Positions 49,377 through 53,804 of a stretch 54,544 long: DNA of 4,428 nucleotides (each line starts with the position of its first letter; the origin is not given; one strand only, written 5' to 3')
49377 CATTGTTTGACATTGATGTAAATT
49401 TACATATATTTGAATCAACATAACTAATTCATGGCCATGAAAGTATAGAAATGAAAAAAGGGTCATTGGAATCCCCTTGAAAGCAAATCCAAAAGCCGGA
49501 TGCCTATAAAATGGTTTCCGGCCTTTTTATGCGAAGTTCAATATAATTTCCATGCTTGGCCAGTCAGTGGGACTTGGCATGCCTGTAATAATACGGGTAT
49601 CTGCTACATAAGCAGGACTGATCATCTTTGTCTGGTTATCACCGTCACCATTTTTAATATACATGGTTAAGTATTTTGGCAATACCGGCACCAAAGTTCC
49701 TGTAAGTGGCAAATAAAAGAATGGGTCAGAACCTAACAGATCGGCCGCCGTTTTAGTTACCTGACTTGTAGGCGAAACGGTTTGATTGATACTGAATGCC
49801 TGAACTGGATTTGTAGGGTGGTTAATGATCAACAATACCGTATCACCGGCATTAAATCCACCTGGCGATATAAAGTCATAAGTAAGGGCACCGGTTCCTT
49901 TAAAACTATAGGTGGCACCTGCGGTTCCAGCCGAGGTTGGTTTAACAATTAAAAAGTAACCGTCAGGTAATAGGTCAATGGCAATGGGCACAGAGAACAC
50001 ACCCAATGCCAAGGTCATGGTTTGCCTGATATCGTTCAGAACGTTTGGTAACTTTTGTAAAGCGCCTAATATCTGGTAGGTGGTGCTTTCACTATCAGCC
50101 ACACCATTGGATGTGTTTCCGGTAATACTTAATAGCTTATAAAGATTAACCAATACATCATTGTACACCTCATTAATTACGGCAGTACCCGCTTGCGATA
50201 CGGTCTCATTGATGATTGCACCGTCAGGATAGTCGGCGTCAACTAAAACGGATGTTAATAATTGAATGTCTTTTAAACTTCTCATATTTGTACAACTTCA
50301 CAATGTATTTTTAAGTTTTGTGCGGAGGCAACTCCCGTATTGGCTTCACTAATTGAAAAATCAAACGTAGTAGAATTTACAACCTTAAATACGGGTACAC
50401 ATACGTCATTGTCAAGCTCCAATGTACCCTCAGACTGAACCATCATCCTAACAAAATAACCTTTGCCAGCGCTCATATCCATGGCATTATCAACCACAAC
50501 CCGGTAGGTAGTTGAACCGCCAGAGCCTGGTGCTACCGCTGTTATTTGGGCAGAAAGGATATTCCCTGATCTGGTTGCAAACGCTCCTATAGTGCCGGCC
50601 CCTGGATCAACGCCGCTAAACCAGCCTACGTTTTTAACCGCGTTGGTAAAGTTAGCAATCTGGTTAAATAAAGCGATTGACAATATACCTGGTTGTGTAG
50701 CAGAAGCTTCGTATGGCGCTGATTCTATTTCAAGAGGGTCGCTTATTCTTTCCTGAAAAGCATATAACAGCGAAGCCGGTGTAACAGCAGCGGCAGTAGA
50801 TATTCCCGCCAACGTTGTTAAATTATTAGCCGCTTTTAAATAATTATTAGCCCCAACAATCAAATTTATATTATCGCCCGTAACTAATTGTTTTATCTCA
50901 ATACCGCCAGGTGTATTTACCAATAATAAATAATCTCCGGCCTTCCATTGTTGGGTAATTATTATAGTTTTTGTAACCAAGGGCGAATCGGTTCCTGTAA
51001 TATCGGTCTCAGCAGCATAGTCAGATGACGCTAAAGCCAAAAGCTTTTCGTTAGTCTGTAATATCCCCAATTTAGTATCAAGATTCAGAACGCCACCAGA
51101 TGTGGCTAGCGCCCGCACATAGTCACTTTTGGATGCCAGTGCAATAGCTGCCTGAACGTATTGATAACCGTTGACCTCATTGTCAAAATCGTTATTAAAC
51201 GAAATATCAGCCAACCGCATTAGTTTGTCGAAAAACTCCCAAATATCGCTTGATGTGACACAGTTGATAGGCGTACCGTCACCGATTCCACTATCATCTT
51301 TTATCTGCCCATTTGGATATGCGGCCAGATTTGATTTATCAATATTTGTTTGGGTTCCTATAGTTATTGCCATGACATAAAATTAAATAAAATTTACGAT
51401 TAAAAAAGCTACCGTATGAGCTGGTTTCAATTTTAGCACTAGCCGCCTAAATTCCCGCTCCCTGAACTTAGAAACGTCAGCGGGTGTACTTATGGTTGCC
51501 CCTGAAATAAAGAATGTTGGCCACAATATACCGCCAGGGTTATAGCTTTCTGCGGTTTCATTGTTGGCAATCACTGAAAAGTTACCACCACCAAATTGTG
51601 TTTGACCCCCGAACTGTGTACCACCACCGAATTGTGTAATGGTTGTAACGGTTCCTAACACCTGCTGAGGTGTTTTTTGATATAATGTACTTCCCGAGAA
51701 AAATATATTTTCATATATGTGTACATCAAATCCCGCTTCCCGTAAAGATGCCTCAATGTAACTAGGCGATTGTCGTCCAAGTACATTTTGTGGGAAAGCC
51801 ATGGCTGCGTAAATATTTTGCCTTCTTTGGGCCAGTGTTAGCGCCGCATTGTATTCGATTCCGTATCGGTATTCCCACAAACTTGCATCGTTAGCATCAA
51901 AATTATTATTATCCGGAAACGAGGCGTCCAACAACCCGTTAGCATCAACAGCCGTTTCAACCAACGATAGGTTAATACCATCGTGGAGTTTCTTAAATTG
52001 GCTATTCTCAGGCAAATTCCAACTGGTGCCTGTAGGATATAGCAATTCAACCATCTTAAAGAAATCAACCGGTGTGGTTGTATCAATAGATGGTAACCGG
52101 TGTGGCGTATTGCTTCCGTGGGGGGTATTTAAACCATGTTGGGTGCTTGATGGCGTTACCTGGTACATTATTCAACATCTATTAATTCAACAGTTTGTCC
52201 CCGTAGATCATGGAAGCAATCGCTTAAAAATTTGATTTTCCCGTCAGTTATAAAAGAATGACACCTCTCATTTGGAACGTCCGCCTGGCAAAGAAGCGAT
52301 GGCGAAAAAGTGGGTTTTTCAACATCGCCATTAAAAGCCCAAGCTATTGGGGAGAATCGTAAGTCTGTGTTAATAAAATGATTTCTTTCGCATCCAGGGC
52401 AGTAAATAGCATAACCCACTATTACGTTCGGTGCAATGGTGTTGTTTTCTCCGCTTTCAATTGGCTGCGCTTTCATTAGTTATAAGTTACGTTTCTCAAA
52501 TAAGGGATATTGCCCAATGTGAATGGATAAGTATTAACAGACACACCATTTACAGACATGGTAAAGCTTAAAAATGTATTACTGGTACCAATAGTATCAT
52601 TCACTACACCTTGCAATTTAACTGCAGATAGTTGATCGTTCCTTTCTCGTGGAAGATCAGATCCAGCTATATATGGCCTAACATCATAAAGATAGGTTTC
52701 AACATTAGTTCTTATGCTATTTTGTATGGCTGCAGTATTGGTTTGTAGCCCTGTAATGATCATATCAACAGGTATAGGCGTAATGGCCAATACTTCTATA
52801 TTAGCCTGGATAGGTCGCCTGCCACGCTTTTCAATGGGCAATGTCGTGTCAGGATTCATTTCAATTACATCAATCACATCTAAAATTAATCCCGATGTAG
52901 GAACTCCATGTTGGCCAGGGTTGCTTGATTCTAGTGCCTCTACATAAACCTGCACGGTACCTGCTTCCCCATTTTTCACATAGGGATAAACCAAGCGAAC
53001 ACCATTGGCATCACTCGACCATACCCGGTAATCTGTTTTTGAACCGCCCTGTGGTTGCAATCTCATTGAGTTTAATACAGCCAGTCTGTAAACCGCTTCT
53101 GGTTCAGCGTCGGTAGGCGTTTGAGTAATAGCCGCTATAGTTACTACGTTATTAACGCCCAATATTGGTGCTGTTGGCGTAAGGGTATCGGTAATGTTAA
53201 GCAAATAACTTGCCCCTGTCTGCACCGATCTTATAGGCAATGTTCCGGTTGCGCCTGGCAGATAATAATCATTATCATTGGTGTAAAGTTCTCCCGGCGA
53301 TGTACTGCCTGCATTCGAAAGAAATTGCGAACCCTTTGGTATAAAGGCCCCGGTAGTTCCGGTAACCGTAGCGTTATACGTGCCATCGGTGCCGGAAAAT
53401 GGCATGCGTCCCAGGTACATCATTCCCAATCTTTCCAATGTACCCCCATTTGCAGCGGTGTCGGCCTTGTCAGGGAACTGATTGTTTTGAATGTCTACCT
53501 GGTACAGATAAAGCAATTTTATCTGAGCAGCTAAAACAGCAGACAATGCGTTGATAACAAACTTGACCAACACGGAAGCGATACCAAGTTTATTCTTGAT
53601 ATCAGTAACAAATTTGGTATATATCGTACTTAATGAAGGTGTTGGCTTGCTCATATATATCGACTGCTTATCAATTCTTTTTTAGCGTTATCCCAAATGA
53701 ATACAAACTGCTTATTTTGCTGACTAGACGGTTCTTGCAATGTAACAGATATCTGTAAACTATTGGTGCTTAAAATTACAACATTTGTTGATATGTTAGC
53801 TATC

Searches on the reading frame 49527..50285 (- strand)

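Call 58: search_protein_families(library=phrogs, proteins=[window:49527-50285:-], max_evalue=0.001)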
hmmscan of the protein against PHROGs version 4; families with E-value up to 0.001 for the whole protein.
window:49527-50285:- (252 aa): 2 families
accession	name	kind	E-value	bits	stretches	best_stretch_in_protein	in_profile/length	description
phrog_5221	-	unknown function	1.4e-44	153.6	1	1-177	1-174/388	-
phrog_5194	-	unknown function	8.7e-16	59.2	1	12-155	13-151/347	-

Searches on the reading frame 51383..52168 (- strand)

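Call 58: search_protein_families(library=phrogs, proteins=[window:51383-52168:-], max_evalue=0.001)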
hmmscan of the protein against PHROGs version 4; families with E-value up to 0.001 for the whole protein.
window:51383-52168:- (261 aa): 2 families
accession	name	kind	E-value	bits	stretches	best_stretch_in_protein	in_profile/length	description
phrog_4920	-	unknown function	1.3e-75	255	1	7-261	3-253/253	-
phrog_203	-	tail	2.7e-10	40.9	1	35-153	11-125/224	baseplate wedge subunit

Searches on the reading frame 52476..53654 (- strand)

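Call 8: search_protein_families(library=phrogs, proteins=[window:52476-53654:-], max_evalue=0.001)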
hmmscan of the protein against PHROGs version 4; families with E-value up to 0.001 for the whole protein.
window:52476-53654:- (392 aa): 3 families
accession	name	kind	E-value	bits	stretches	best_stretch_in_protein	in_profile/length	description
phrog_6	-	tail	2e-35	123.5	1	5-368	69-386/548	baseplate wedge subunit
phrog_1608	-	tail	2e-10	41.4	1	181-325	5-135/192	tail protein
phrog_2103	-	tail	1.1e-07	32.5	1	5-112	5-107/162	baseplate protein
